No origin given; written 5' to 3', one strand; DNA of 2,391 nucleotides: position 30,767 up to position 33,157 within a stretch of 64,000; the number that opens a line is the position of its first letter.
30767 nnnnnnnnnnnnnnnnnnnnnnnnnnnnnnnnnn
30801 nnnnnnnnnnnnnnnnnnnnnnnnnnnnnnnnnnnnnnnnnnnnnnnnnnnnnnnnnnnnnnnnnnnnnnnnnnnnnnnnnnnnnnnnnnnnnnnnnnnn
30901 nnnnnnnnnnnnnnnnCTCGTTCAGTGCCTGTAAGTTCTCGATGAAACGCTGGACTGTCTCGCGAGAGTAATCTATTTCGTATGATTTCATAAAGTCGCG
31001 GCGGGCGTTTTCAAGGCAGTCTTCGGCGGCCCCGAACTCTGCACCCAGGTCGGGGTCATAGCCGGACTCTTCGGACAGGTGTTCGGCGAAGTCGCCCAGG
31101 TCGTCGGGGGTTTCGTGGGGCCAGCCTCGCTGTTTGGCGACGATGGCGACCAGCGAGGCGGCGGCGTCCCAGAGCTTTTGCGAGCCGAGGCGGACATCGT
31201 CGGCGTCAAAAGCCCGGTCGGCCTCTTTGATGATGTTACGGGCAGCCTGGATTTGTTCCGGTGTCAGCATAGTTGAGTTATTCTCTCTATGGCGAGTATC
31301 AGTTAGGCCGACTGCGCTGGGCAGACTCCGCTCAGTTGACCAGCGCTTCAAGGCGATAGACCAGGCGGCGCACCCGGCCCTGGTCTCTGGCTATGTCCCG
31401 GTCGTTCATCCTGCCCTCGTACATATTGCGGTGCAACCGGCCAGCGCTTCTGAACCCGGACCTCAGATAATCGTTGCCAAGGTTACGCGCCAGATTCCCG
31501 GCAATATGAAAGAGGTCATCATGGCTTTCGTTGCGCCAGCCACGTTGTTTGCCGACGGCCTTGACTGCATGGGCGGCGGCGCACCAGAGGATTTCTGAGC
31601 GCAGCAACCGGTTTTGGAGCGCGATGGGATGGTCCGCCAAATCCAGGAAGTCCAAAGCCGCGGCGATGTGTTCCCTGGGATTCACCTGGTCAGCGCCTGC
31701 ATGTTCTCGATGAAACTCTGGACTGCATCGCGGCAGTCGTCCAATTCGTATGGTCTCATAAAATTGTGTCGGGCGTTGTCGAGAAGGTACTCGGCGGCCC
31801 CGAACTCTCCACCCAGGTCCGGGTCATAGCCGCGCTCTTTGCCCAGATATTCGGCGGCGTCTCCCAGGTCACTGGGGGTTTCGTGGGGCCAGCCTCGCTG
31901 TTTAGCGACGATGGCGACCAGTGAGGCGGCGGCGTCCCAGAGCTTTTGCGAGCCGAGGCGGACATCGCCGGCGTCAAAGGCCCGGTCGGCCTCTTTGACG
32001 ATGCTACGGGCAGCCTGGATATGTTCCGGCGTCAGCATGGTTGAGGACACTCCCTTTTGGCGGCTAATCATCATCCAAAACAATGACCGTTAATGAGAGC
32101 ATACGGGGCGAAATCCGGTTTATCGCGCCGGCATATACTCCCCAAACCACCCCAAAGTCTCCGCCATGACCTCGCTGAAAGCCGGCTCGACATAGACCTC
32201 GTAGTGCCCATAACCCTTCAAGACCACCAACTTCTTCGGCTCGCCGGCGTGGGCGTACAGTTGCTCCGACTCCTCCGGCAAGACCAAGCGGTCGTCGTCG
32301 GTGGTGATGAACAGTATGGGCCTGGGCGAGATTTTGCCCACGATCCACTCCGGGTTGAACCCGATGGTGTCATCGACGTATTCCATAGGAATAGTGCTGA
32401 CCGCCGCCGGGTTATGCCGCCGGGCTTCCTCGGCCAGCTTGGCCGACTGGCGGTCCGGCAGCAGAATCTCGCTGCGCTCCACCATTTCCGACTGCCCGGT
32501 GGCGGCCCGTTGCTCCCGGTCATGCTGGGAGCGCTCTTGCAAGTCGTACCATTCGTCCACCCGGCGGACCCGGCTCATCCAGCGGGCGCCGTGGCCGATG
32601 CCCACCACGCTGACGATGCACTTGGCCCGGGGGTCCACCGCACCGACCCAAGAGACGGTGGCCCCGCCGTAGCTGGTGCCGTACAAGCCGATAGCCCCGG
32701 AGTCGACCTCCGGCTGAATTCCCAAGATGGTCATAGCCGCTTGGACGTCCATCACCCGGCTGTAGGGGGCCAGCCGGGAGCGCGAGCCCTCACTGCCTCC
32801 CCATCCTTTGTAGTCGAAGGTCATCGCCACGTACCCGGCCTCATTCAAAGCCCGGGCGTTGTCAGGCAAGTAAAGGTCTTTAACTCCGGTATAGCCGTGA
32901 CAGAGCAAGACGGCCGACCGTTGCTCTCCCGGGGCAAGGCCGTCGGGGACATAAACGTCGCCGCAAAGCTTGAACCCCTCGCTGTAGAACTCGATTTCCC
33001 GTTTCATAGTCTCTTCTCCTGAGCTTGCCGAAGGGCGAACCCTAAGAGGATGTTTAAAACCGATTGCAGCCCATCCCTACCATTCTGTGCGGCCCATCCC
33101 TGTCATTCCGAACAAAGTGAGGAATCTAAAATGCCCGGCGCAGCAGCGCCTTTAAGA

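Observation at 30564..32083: Tandemly duplicated, translationally coupled pairs of PaREP1/HEPN-like small proteins: candidate HEPN effector plus degenerate-HEPN partner module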

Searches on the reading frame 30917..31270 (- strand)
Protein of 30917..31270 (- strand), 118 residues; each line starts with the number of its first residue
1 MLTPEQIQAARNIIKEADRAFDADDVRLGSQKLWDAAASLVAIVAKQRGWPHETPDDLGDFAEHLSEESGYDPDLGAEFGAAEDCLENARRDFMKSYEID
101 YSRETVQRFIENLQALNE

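Call 3: search_protein_families(library=pfam, proteins=[window:30917-31270:-], max_evalue=10)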
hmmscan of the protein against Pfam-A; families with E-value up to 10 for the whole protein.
seq(118 aa): 3 families
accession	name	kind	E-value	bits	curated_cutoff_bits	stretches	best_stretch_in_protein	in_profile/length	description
PF05942.16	PaREP1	-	1.1e-05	25.7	24.4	1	7-72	3-77/115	Archaeal PaREP1/PaREP8 family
PF04456.17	DUF503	-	0.077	13.3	22.4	1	10-65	23-78/88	Protein of unknown function (DUF503)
PF07061.16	Swi5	-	0.16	12.6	22.1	1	83-118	12-48/80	Swi5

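Call 4: search_protein_families(library=ncbifam, proteins=[window:30917-31270:-], max_evalue=10)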
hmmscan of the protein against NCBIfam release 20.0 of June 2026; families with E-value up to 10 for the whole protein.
seq(118 aa): 0 families

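Call 5: search_protein_families(library=padloc, proteins=[window:30917-31270:-], max_evalue=10)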
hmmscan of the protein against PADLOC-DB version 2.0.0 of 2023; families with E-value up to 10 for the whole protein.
seq(118 aa): 0 families

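Call 35: find_homologous_proteins(query=A3, max_evalue=0.001)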
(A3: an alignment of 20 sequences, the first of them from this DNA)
Query A3 (20 sequences) (118 aa, profile of the alignment): 85 proteins with E <= 0.001 among 5482 candidates.
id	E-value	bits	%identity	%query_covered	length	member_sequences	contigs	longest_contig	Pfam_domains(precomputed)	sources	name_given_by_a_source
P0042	6.4e-57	209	84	99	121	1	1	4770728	PF05942.17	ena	-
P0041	3.5e-56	206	100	100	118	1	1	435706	PF05942.17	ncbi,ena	-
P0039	2.9e-55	203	82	100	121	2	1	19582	PF05942.17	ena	-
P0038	6.6e-52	192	79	99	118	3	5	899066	PF05942.17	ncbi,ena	-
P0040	1.7e-50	188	74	97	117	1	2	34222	PF05942.17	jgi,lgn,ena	jgi:hypothetical protein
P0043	4.5e-46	174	71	85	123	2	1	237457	PF05942.17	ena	-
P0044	1.5e-45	172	63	86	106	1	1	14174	-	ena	-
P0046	1.5e-41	159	50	97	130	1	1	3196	PF05942.17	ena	-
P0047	1.8e-41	159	37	99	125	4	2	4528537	-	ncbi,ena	-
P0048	1.5e-40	156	37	100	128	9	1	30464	-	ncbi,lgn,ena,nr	ncbi:MAG: hypothetical protein F4X64_13625 [Chloroflexi bacterium]|nr:hypothetical protein [Chlorofl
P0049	2.6e-40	155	45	96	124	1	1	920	-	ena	-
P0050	5.1e-40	154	38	96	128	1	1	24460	-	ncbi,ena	-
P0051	1.5e-39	152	38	96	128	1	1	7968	-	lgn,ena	-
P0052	5.6e-39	151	39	96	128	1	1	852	-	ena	-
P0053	1.7e-38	149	39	96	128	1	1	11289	-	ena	-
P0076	6.9e-31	125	34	98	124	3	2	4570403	-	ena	-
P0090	9.2e-26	108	42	96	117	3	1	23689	PF05942.17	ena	-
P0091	3.5e-24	103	39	94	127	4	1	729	PF05942.17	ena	-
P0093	7.0e-24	102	42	93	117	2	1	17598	PF05942.17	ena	-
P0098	2.3e-23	100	42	93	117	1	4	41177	PF05942.17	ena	-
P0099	3.7e-23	100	41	94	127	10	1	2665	PF05942.17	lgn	-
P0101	6.5e-23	99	41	98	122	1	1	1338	PF05942.17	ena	-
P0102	7.9e-23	99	37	96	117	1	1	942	PF05942.17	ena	-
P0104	1.0e-22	98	40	94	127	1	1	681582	PF05942.17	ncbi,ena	-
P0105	1.2e-22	98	40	94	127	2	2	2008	PF05942.17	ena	-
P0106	3.2e-22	97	39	98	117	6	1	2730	PF05942.17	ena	-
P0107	4.8e-22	96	35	96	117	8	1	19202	PF05942.17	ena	-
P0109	2.9e-21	94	43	90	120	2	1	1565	PF05942.17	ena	-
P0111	2.8e-20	90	33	98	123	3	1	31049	PF05942.17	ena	-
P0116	2.4e-18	84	37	97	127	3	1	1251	PF05942.17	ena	-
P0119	8.7e-15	73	35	92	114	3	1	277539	PF05942.17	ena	-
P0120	1.8e-14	72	37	84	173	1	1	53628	PF05942.17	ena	-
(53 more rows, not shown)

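Call 53: find_encoding_contigs(protein=P0047, flank=8000, max_places=2)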
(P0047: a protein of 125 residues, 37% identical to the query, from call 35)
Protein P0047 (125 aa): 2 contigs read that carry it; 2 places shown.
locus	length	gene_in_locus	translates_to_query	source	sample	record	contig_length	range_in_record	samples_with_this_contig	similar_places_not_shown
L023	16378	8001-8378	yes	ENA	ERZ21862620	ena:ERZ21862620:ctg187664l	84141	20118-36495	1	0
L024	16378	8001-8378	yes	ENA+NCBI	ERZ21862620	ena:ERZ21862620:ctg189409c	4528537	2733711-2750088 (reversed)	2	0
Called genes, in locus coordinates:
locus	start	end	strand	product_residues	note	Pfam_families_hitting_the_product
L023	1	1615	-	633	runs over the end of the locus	PF05958:tRNA_U5-meth_tr, PF02545:Maf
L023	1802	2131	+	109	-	PF00085:Thioredoxin, PF14595:Thioredoxin_9 (weak), PF13098:Thioredoxin_2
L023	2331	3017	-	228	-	-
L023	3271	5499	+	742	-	PF03971:IDH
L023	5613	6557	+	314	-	PF00056:Ldh_1_N, PF02866:Ldh_1_C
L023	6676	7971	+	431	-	PF00202:Aminotran_3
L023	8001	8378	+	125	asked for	-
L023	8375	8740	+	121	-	PF05942:PaREP1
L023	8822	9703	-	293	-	PF02754:CCG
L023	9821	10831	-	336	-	PF13085:Fer2_3, PF13187:Fer4_9 (faint), PF13237:Fer4_10 (faint), PF13183:Fer4_8, PF12838:Fer4_7 (weak), PF13534:Fer4_17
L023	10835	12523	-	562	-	PF00890:FAD_binding_2, PF01266:DAO (weak), PF03486:HI0933_like (faint), PF07992:Pyr_redox_2 (faint), PF12831:FAD_oxidored (faint), PF02910:Succ_DH_flav_C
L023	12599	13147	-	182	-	PF28549:NDPSase_N, PF00293:NUDIX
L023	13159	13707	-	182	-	PF28549:NDPSase_N, PF00293:NUDIX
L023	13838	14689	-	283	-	PF01513:NAD_kinase, PF20143:NAD_kinase_C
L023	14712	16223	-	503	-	PF00361:Proton_antipo_M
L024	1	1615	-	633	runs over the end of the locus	PF05958:tRNA_U5-meth_tr, PF02545:Maf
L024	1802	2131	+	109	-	PF00085:Thioredoxin, PF14595:Thioredoxin_9 (weak), PF13098:Thioredoxin_2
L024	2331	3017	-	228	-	-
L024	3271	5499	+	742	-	PF03971:IDH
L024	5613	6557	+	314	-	PF00056:Ldh_1_N, PF02866:Ldh_1_C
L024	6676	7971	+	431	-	PF00202:Aminotran_3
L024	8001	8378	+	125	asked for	-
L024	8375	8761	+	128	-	PF05942:PaREP1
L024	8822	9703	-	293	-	PF02754:CCG, PF22196:HdrB-like_C (faint)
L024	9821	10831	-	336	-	PF13085:Fer2_3, PF13187:Fer4_9 (faint), PF13237:Fer4_10 (faint), PF13183:Fer4_8, PF12838:Fer4_7 (weak), PF13534:Fer4_17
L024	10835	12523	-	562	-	PF00890:FAD_binding_2, PF01266:DAO (weak), PF03486:HI0933_like (faint), PF07992:Pyr_redox_2 (faint), PF12831:FAD_oxidored (faint), PF02910:Succ_DH_flav_C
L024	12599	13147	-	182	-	PF28549:NDPSase_N, PF00293:NUDIX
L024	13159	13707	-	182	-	PF28549:NDPSase_N, PF00293:NUDIX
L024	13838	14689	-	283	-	PF01513:NAD_kinase, PF20143:NAD_kinase_C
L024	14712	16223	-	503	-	PF00361:Proton_antipo_M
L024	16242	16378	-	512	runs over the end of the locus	PF00361:Proton_antipo_M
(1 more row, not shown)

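Call 54: find_encoding_contigs(protein=P0076, flank=8000, max_places=2)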
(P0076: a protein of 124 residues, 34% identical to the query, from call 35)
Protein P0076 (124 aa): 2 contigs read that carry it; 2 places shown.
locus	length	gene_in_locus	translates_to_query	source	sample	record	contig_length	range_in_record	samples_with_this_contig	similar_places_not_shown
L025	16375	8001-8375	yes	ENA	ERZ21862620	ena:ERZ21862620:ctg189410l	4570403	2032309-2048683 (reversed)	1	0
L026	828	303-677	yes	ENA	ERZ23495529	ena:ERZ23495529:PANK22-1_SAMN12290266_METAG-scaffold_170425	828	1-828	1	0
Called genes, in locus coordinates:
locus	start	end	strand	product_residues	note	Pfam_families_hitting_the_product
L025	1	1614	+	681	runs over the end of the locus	PF03190:Thioredox_DsbH, PF13899:Thioredoxin_7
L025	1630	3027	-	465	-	PF07690:MFS_1, PF13347:MFS_2, PF03092:BT1 (weak)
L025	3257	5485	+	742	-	PF03971:IDH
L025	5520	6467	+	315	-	PF00056:Ldh_1_N, PF02866:Ldh_1_C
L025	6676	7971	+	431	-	PF00202:Aminotran_3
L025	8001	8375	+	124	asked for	-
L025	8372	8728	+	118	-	PF05942:PaREP1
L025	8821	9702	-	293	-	PF02754:CCG, PF22196:HdrB-like_C (weak)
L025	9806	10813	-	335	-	PF13085:Fer2_3, PF13187:Fer4_9 (faint), PF13237:Fer4_10 (faint), PF13183:Fer4_8, PF12838:Fer4_7 (weak), PF13534:Fer4_17 (weak)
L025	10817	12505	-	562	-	PF00890:FAD_binding_2, PF01266:DAO (weak), PF03486:HI0933_like (faint), PF07992:Pyr_redox_2 (faint), PF12831:FAD_oxidored (faint), PF02910:Succ_DH_flav_C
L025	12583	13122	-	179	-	PF28549:NDPSase_N (weak), PF00293:NUDIX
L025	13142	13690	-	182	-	PF28549:NDPSase_N, PF00293:NUDIX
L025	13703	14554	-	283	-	PF01513:NAD_kinase, PF20143:NAD_kinase_C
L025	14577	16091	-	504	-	PF00361:Proton_antipo_M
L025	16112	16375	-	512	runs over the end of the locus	PF00361:Proton_antipo_M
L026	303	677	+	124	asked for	-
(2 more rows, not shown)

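Call 55: predict_structure(alignment_id=A4)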
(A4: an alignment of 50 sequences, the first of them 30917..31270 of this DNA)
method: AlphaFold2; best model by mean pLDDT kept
length: 118 residues; sequences in the alignment: 50
mean_pLDDT: 95.4   pTM: 0.89
mean pLDDT of the five models: 95.4, 95.5, 95.4, 95.4, 93.5
residues with pLDDT >= 90: 109; 70-90: 9; 50-70: 0; < 50: 0
segments of 3 or more residues with pLDDT < 50: none
pLDDT, mean of each block of 10 residues (from residue 1): 95 98 98 98 93 86 95 96 98 97 98 91
secondary structure, 60 per line:
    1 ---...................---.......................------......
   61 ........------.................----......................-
elements in order: H4-22 H26-48 H55-68 H75-91 H96-117

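Call 61: fold_search(model_id=the predicted structure, library=pdb)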
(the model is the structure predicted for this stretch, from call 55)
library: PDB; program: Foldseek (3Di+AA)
matches with E <= 10: 404; with E <= 0.001: 0
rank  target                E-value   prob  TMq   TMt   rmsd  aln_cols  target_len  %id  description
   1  2q00_A                5.0e-03  1.00  0.72  0.71   3.1       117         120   14  Crystal structure of the P95883_SULSO protein from Sulfolobus solfataricus. NESG target SsR10. (released 2007-05-29)
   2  2hsb                  1.1e-02  1.00  0.73  0.69   2.8       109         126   15  Crystal structure of a hepn domain containing protein (af_0298) from archaeoglobus fulgidus at 1.95 A resolution (released 2006-08-15)
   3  2q00_B                1.3e-02  1.00  0.67  0.65   4.2       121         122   16  Crystal structure of the P95883_SULSO protein from Sulfolobus solfataricus. NESG target SsR10. (released 2007-05-29)
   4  7bxo_H                4.1e-02  1.00  0.59  0.55   4.8       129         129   15  Crystal structure of the toxin-antitoxin with AMP-PNP (released 2020-09-30)
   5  1o3u                  4.3e-02  1.00  0.56  0.55   5.6       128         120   16  Crystal structure of an hepn domain protein (tm0613) from thermotoga maritima at 1.75 A resolution (released 2003-04-22)
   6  5yep_B                6.0e-02  1.00  0.65  0.59   3.8       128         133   15  Crystal structure of SO_3166-SO_3165 from Shewanella oneidensis (released 2018-03-28)
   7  6m6w_H                6.0e-02  1.00  0.65  0.61   4.2       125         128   16  Crystal structure the toxin-antitoxin MntA-HpeT mutant-Y104A (released 2020-09-30)
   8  7ae6_B                6.3e-02  0.96  0.50  0.43   6.5       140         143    7  Crystal structure of di-AMPylated HEPN(R102A) toxin (released 2020-12-30)
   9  7bxo_F                6.7e-02  1.00  0.62  0.57   4.0       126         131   15  Crystal structure of the toxin-antitoxin with AMP-PNP (released 2020-09-30)
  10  6m6u_I                8.3e-02  1.00  0.63  0.59   4.1       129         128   15  Crystal structure the toxin-antitoxin MntA-HpeT mutant-D39ED41E (released 2020-09-30)
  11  5yep_C                9.2e-02  1.00  0.64  0.58   3.7       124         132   14  Crystal structure of SO_3166-SO_3165 from Shewanella oneidensis (released 2018-03-28)
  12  6m6u_G                9.2e-02  0.99  0.60  0.55   4.4       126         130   15  Crystal structure the toxin-antitoxin MntA-HpeT mutant-D39ED41E (released 2020-09-30)
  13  7ae9_D                9.2e-02  0.97  0.54  0.47   5.4       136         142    8  Crystal structure of mono-AMPylated HEPN(R46E) toxin in complex with MNT antitoxin (released 2020-12-30)
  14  6m6w_D                9.7e-02  1.00  0.66  0.61   3.4       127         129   14  Crystal structure the toxin-antitoxin MntA-HpeT mutant-Y104A (released 2020-09-30)
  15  7ae6_A                1.1e-01  0.93  0.50  0.42   6.5       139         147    7  Crystal structure of di-AMPylated HEPN(R102A) toxin (released 2020-12-30)
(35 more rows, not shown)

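Call 73: search_protein_families(library=ncbifam, proteins=[L024:6676-7968:+], max_evalue=0.00001)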
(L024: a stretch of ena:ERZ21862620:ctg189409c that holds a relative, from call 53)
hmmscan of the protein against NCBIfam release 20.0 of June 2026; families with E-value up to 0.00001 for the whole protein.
L024:6676-7968:+ (431 aa): 68 families (the best 25 are shown)
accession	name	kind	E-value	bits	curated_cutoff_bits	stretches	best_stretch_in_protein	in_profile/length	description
NF000818.0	PRK00062.1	subfamily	1.1e-111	373.6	398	1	9-427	7-425/429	glutamate-1-semialdehyde 2,1-aminomutase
TIGR00713.1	hemL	equivalog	2.4e-109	365.8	527.3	1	9-426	3-420/423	glutamate-1-semialdehyde 2,1-aminomutase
NF041362.1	GntE_guanitoxin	equivalog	2.6e-103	345.9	525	1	3-418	3-425/426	guanitoxin biosynthesis PLP-dependent transaminase GntE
NF009055.0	PRK12389.1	equivalog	6.6e-99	331.4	637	1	36-426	38-425/431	glutamate-1-semialdehyde 2,1-aminomutase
NF004856.0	PRK06209.1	equivalog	1.9e-71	241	486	1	10-424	13-411/450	glutamate-1-semialdehyde 2,1-aminomutase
NF001864.0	PRK00615.1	equivalog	1e-64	218.7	706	1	11-422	10-422/433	glutamate-1-semialdehyde aminotransferase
NF005453.0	PRK07046.1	subfamily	5.8e-52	176.8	425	1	28-427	52-449/453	transaminase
TIGR00707.1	argD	subfamily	2.9e-49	167.9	410.05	1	32-355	8-318/381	acetylornithine/succinylornithine family transaminase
NF002874.0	PRK03244.1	equivalog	2.3e-48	165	457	1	37-425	29-391/399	acetylornithine transaminase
NF005993.0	PRK08117.1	subfamily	5.8e-48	163.6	574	1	32-343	24-345/433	aspartate aminotransferase family protein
NF004426.0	PRK05769.1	equivalog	1.2e-47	162.8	552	1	7-369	16-383/441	acetyl ornithine aminotransferase family protein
NF006228.0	PRK08360.1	equivalog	6.3e-44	150.3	608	1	35-342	25-341/443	aspartate aminotransferase family protein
NF006368.0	PRK08593.1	equivalog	3.4e-43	147.9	570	1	9-423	7-426/448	aspartate aminotransferase family protein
TIGR00700.1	GABAtrnsam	equivalog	1.1e-41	142.9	506.65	1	33-350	15-342/420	4-aminobutyrate--2-oxoglutarate transaminase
NF049976.1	AmadipTransam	equivalog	1.5e-41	142.7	650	1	37-342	18-327/416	2-aminoadipate transaminase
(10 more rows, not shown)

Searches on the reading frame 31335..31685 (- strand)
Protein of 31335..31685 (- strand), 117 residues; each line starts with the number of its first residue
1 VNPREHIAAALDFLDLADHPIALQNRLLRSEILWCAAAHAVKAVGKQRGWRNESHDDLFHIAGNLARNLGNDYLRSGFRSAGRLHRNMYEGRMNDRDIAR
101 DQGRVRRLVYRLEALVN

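Call 3: search_protein_families(library=pfam, proteins=[window:31335-31685:-], max_evalue=10)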
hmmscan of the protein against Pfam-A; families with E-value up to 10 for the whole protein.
seq(117 aa): 1 family
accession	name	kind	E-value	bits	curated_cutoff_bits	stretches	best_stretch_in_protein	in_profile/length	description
PF05942.16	PaREP1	-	1.8e-09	38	24.4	1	7-109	3-115/115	Archaeal PaREP1/PaREP8 family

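Call 4: search_protein_families(library=ncbifam, proteins=[window:31335-31685:-], max_evalue=10)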
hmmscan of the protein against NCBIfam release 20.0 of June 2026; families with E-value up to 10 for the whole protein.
seq(117 aa): 0 families

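Call 5: search_protein_families(library=padloc, proteins=[window:31335-31685:-], max_evalue=10)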
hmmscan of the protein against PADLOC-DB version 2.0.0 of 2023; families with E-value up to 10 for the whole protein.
seq(117 aa): 0 families

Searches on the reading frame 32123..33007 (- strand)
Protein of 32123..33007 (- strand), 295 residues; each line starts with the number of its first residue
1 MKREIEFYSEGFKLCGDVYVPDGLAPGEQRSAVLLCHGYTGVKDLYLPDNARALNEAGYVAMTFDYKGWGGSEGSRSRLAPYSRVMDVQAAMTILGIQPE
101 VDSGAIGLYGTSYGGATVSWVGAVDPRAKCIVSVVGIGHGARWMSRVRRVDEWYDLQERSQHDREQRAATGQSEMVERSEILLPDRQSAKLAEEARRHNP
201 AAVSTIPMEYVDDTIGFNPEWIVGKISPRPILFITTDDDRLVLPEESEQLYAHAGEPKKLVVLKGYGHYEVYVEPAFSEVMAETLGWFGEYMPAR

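Call 38: search_protein_families(library=pfam, proteins=[window:32123-33007:-], max_evalue=0.01)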
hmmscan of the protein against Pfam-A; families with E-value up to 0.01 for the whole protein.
seq(295 aa): 6 families
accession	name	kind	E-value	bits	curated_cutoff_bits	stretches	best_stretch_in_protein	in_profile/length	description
PF12146.15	Hydrolase_4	-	1.1e-16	61.3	27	2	28-127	2-99/239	Serine aminopeptidase, S33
PF00561.26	Abhydrolase_1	-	4.8e-12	46.5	25.8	1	32-272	2-242/245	alpha/beta hydrolase fold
PF02129.25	Peptidase_S15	-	2.1e-11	44.4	23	1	11-264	2-257/262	X-Pro dipeptidyl-peptidase (S15 family)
PF12697.13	Abhydrolase_6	-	6.4e-10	40.5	26.3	1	33-272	1-207/217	Alpha/beta hydrolase family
PF00326.27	Peptidase_S9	-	7.9e-10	39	22.6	1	51-169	7-131/213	Prolyl oligopeptidase family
PF08840.17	BAAT_C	-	0.00073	20.1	20.9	1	90-138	8-56/210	BAAT / Acyl-CoA thioester hydrolase C terminal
